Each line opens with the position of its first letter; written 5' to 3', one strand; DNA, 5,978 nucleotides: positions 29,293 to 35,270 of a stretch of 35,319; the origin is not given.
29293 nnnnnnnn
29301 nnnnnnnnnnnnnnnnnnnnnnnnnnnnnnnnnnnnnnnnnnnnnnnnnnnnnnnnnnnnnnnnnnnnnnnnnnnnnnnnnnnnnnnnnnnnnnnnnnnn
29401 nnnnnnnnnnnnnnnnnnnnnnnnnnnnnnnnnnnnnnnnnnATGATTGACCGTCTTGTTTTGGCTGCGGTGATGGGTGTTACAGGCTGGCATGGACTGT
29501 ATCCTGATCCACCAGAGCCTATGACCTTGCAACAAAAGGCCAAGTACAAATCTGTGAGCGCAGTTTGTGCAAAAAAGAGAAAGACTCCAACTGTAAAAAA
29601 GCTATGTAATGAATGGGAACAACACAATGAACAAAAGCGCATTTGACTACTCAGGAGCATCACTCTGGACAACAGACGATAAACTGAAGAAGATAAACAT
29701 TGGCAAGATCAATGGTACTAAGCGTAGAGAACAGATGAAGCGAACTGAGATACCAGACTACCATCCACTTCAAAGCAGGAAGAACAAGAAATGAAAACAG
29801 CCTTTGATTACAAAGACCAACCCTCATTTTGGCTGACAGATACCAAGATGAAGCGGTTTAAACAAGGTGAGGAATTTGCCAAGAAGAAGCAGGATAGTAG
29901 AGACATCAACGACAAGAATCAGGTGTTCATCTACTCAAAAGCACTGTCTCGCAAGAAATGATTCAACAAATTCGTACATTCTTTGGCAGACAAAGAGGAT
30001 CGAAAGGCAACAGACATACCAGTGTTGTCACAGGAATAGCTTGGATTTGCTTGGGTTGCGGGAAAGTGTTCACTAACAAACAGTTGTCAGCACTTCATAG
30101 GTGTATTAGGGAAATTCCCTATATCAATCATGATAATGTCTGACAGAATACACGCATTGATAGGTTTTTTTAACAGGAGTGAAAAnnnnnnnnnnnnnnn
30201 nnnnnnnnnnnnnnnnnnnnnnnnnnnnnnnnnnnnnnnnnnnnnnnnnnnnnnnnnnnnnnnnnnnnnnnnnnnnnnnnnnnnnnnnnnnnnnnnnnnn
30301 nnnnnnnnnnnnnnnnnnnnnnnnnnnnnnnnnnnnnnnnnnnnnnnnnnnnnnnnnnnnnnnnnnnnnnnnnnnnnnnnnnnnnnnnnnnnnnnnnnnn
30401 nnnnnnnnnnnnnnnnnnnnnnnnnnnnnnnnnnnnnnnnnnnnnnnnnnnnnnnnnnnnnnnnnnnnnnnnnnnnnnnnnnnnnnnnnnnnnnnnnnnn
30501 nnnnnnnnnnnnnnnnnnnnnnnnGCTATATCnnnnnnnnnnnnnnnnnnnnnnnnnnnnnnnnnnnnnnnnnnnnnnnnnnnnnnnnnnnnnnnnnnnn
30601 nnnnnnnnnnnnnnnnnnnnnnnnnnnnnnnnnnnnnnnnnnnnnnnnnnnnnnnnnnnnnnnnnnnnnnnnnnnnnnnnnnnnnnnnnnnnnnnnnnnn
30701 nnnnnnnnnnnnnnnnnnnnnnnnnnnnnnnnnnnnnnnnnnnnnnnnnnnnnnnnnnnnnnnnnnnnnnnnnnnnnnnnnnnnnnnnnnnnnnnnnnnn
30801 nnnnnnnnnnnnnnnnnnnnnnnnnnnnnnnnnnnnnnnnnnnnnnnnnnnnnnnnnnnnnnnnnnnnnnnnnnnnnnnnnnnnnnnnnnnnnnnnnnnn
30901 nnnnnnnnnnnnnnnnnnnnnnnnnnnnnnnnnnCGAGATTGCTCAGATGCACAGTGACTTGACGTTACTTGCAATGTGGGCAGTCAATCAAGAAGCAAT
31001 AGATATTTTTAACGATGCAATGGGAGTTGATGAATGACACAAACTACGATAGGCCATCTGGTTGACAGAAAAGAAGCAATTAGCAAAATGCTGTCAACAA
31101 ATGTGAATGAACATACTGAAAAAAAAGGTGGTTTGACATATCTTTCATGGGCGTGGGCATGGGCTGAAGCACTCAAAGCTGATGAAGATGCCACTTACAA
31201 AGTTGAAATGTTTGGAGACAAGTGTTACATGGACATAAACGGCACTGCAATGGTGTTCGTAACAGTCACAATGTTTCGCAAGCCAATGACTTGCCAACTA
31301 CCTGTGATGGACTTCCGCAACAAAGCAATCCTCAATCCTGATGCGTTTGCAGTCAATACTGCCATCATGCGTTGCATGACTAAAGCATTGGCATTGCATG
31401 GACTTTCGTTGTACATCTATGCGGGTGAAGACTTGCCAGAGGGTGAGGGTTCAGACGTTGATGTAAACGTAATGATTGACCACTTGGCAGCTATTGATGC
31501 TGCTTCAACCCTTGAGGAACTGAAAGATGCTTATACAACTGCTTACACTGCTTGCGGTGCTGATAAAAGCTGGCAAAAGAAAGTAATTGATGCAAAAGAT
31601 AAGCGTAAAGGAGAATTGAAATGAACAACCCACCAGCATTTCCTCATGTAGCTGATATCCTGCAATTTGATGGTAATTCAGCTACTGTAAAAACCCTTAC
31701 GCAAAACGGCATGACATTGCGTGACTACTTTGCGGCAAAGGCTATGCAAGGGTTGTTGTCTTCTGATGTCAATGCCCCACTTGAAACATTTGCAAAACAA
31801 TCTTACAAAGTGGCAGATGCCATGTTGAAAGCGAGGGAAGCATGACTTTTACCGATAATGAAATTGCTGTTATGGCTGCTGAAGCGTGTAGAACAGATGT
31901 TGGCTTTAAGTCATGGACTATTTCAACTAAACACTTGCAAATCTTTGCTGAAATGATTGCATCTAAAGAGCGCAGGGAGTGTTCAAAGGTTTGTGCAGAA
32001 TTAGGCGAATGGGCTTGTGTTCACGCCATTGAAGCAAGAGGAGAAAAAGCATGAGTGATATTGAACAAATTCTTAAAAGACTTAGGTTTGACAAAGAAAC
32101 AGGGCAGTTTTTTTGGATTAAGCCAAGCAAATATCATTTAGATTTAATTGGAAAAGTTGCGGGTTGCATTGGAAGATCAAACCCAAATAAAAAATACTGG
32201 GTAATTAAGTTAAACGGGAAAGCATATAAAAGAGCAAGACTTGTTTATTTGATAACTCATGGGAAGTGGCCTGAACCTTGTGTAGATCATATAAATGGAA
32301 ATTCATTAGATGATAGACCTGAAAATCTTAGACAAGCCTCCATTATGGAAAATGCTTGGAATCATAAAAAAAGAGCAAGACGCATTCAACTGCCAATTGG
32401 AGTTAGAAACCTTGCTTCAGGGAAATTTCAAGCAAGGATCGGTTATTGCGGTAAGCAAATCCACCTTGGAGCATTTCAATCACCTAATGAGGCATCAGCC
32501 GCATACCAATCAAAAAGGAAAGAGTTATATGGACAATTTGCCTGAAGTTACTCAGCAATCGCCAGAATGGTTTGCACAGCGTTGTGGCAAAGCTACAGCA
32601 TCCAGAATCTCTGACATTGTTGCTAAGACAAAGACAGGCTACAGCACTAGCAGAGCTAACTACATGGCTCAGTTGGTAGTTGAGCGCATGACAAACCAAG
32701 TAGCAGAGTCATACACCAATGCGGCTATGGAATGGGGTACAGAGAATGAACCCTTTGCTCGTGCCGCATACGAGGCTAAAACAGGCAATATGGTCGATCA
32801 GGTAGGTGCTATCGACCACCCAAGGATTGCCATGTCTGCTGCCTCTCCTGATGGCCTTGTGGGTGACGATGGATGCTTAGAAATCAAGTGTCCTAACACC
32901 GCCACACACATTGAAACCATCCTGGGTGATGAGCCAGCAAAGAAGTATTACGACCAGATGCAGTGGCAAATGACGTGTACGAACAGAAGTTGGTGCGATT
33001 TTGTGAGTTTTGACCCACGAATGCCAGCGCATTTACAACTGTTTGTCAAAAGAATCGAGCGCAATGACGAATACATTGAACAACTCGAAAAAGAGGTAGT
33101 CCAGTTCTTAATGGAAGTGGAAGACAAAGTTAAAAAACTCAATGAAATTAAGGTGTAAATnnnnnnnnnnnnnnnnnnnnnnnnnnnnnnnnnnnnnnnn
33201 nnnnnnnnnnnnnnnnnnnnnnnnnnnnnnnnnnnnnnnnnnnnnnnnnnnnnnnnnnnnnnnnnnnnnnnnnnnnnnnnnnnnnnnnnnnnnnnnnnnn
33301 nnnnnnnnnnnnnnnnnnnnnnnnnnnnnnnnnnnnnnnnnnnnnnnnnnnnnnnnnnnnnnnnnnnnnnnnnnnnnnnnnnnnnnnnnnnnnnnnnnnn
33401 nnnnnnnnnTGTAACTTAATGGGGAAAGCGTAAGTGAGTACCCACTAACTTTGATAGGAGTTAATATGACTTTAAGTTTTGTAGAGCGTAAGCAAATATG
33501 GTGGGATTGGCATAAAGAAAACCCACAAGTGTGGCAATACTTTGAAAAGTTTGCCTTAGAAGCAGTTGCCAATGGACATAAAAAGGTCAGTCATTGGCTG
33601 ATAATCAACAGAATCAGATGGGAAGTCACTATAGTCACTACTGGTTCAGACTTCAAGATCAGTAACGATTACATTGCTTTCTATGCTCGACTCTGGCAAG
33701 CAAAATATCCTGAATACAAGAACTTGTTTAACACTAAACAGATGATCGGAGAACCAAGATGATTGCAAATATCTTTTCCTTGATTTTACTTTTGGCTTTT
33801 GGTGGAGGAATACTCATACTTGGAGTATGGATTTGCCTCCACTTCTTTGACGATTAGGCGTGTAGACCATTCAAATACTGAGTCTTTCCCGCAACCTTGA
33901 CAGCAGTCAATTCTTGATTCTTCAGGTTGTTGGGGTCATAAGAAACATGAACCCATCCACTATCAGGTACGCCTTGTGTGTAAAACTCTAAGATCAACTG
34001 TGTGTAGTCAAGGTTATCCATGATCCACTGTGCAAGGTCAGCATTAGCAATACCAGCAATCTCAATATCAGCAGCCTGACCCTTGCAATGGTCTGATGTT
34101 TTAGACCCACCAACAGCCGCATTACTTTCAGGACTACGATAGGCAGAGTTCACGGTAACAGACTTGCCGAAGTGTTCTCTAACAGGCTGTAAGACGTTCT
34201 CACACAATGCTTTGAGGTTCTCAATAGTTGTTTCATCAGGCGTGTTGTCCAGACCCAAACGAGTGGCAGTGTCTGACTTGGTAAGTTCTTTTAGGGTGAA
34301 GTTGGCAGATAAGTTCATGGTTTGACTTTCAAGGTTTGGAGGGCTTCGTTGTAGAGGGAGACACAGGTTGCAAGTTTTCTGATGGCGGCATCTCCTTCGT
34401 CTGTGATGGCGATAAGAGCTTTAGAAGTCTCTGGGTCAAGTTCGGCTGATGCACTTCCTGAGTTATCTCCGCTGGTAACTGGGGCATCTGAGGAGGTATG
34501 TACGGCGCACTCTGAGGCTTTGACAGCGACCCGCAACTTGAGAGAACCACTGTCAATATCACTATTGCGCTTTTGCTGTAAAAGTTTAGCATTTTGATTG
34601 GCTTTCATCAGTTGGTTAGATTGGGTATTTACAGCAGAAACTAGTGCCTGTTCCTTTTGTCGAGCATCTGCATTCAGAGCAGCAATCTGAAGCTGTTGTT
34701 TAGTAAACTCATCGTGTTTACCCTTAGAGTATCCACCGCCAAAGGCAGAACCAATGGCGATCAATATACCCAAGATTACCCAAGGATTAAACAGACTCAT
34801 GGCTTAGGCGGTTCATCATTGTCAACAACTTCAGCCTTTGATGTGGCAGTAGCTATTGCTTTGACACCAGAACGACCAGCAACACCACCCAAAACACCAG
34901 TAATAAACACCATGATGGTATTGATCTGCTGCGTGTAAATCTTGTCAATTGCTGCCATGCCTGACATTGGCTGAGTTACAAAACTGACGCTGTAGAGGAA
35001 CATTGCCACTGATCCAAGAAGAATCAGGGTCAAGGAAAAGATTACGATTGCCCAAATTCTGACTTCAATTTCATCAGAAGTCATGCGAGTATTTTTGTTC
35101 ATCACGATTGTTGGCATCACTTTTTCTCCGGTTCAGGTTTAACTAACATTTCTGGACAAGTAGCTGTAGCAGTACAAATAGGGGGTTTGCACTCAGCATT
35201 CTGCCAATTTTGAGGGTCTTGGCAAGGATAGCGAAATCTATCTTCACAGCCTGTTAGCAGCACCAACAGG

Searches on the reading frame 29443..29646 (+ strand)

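Call 35: search_protein_families(library=pfam, proteins=[window:29443-29646:+], max_evalue=1)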
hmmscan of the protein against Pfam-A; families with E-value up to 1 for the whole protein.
window:29443-29646:+ (67 aa): 2 families
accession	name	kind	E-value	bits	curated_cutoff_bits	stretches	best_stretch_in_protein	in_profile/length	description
PF19650.4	DUF6153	-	0.01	17.1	27.7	1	6-60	1-51/116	Family of unknown function (DUF6153)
PF10104.14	Brr6_like_C_C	-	0.1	12.8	25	1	39-62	55-78/133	Di-sulfide bridge nucleocytoplasmic transport domain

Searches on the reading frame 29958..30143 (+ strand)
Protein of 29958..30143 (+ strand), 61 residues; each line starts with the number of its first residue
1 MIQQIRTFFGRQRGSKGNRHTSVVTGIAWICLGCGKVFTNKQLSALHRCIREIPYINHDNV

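Call 35: search_protein_families(library=pfam, proteins=[window:29958-30143:+], max_evalue=1)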
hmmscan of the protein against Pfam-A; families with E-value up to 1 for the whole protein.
window:29958-30143:+ (61 aa): 3 families
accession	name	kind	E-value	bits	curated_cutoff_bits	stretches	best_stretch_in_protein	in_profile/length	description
PF00096.32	zf-C2H2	-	0.057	14.3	25.2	1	30-43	2-15/23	Zinc finger, C2H2 type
PF02148.25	zf-UBP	-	0.11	13.3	22.7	1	28-40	10-22/63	Zn-finger in ubiquitin-hydrolases and other protein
PF08790.17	zf-LYAR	-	0.17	12.2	20.7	1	30-50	2-22/28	LYAR-type C2HC zinc finger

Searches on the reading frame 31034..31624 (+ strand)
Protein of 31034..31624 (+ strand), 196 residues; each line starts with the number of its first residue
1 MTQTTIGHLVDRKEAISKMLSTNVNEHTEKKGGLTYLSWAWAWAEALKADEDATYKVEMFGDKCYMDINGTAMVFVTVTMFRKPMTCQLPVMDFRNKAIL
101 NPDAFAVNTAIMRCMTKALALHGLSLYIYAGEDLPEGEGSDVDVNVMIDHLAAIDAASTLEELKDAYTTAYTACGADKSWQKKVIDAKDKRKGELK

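Call 14: search_protein_families(library=phrogs, proteins=[window:31034-31624:+], max_evalue=0.01)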
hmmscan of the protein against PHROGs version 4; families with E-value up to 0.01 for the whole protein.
window:31034-31624:+ (196 aa): 2 families
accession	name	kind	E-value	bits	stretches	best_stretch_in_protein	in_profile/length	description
phrog_659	-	DNA, RNA and nucleotide metabolism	4e-46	158.2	1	14-166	5-168/205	Sak-like ssDNA annealing protein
phrog_8492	-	DNA, RNA and nucleotide metabolism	7.5e-42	144.7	1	12-161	19-183/269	Sak-like ssDNA annealing protein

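Call 15: search_protein_families(library=pfam, proteins=[window:31034-31624:+], max_evalue=0.01)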
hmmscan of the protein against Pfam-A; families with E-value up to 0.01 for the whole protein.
window:31034-31624:+ (196 aa): 1 family
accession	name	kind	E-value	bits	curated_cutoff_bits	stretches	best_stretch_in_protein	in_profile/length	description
PF06378.16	SSAP_Sak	-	3.1e-39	134.4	22.3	1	18-138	5-131/152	Sak Single Strand Annealing Protein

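Call 65: find_related_loci(query=window:31034-31624:+, collection=viral_contigs, flank=10000)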
Query window:31034-31624:+ (196 aa) in viral_contigs; peptide patterns used: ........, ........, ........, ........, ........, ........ (x = any residue, [..] = any of these).
599 stretches matched a pattern (row limit reached: there are more); 597 encode a relative of the query (tblastn E <= 1e-3); the best 80 are kept; 80 distinct loci.
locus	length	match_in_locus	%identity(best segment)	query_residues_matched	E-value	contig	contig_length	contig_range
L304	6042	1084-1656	93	6-196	3e-122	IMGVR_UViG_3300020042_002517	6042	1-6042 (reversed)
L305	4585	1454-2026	92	6-196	1e-122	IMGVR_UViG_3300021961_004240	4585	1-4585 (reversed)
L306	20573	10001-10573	92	6-196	9e-122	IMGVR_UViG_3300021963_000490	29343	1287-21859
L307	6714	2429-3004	89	5-196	1e-118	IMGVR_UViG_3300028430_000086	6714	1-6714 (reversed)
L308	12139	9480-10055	88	5-196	5e-118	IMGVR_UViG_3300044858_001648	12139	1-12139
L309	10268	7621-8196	88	5-196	5e-118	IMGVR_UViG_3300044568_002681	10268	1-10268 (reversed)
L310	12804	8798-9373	88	5-196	1e-117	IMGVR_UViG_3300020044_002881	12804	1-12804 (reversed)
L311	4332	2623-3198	88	5-196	1e-118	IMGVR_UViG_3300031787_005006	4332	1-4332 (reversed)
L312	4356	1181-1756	88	5-196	3e-118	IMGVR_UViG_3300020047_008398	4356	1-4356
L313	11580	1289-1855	88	5-193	4e-117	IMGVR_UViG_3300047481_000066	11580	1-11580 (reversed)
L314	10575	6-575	88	7-196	3e-116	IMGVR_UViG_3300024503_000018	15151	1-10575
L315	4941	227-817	87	1-196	9e-117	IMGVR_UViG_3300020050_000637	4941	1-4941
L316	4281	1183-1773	86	1-196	5e-117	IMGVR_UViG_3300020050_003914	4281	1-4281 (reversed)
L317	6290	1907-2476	88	7-196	3e-115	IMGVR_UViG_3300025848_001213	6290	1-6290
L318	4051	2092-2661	87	7-196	5e-116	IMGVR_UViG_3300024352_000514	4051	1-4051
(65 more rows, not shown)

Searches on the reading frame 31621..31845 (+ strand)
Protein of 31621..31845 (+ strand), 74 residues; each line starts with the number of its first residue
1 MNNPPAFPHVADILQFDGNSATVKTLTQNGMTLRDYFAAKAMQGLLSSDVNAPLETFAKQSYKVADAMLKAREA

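Call 35: search_protein_families(library=pfam, proteins=[window:31621-31845:+], max_evalue=1)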
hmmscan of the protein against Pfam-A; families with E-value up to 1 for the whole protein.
window:31621-31845:+ (74 aa): 1 family
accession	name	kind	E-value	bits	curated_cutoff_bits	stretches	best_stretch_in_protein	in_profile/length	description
PF25191.1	DUF7832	-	0.16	12.6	27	1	20-63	48-91/115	Domain of unknown function (DUF7832)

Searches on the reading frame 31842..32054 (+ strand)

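Call 35: search_protein_families(library=pfam, proteins=[window:31842-32054:+], max_evalue=1)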
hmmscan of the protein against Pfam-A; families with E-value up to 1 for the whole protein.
window:31842-32054:+ (70 aa): 1 family
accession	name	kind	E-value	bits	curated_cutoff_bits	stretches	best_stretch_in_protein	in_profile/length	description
PF16578.11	IL17R_fnIII_D2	-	0.0055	17.6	29.7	1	5-54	6-54/105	Interleukin 17 receptor D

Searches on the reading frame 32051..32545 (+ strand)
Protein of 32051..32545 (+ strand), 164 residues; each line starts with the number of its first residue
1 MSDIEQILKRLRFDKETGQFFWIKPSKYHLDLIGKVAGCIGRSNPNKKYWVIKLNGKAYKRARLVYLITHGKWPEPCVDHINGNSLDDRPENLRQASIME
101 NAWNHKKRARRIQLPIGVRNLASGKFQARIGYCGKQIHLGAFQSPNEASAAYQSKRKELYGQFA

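Call 35: search_protein_families(library=pfam, proteins=[window:32051-32545:+], max_evalue=1)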
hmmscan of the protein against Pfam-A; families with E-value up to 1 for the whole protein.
window:32051-32545:+ (164 aa): 1 family
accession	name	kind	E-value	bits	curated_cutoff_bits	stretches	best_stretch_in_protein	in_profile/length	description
PF13392.12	HNH_3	-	5.6e-10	39.1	24.8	1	63-102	5-45/46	HNH endonuclease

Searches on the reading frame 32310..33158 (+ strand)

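Call 14: search_protein_families(library=phrogs, proteins=[window:32310-33158:+], max_evalue=0.01)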
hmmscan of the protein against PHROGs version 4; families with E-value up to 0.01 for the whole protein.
window:32310-33158:+ (282 aa): 4 families
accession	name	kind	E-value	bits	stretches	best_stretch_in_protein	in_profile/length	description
phrog_149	-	DNA, RNA and nucleotide metabolism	1.1e-51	177.4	1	77-279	594-802/1242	exonuclease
phrog_434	-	DNA, RNA and nucleotide metabolism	6.9e-29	102.2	1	45-274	21-240/372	RecE-like recombination exonuclease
phrog_19855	-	head and packaging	6.1e-15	54.8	1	67-229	448-601/1257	virion structural protein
phrog_7655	-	DNA, RNA and nucleotide metabolism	0.0001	22.3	1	79-225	5-143/551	RecE-like recombination exonuclease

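Call 15: search_protein_families(library=pfam, proteins=[window:32310-33158:+], max_evalue=0.01)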
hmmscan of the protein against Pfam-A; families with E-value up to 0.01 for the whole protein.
window:32310-33158:+ (282 aa): 1 family
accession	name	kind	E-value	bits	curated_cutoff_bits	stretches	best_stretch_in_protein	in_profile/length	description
PF09588.16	YqaJ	-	2e-29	103.3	22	1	86-226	1-149/150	YqaJ-like viral recombinase domain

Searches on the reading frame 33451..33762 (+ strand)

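Call 36: search_protein_families(library=pfam, proteins=[window:33451-33762:+], max_evalue=1)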
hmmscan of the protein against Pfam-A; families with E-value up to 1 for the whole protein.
window:33451-33762:+ (103 aa): 3 families
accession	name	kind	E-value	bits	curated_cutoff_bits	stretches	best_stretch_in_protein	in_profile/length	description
PF25085.1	DUF7802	-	0.021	14.1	27.4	1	5-39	163-197/425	Domain of unknown function (DUF7802)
PF05025.18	RbsD_FucU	-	0.16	12.8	25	1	10-68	67-126/138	RbsD / FucU transport protein family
PF11449.14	ArsP_2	-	0.24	10.9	32.5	1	33-81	235-283/359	Putative, 10TM heavy-metal exporter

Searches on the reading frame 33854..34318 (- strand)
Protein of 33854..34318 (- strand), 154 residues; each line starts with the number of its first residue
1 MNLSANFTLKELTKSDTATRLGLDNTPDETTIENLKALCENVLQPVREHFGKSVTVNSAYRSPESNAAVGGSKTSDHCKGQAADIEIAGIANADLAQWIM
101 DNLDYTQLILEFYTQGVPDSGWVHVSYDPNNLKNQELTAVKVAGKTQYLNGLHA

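Call 36: search_protein_families(library=pfam, proteins=[window:33854-34318:-], max_evalue=1)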
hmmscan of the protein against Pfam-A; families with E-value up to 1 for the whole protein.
window:33854-34318:- (154 aa): 3 families
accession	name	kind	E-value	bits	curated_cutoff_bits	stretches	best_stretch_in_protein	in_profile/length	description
PF08291.16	Peptidase_M15_3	-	6.6e-21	74.9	23.2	1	6-99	2-88/108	Peptidase M15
PF05951.18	Peptidase_M15_2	-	1.7e-05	25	27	1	51-98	71-123/153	Bacterial protein of unknown function (DUF882)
PF06904.17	Extensin-like_C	-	0.11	13.1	25.4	1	30-90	52-115/176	Extensin-like protein C-terminus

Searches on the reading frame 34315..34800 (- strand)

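Call 36: search_protein_families(library=pfam, proteins=[window:34315-34800:-], max_evalue=1)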
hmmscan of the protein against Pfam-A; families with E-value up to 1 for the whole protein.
window:34315-34800:- (161 aa): 1 family
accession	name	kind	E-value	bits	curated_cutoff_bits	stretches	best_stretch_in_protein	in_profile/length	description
PF03245.18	Phage_lysis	-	0.014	16.1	25.4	1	30-144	14-115/126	Bacteriophage Rz lysis protein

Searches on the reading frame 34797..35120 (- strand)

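Call 36: search_protein_families(library=pfam, proteins=[window:34797-35120:-], max_evalue=1)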
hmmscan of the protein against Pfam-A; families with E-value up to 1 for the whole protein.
window:34797-35120:- (107 aa): 3 families
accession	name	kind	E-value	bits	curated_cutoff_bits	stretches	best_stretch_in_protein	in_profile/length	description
PF03594.19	BenE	-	0.00077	18.9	27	1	20-103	195-276/378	Benzoate membrane transport protein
PF13273.12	DUF4064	-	0.028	15.1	32.1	1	6-44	44-82/102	Protein of unknown function (DUF4064)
PF05915.17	TMEM_230_134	-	0.046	14.3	26.8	1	22-76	46-95/119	Transmembrane proteins 230/134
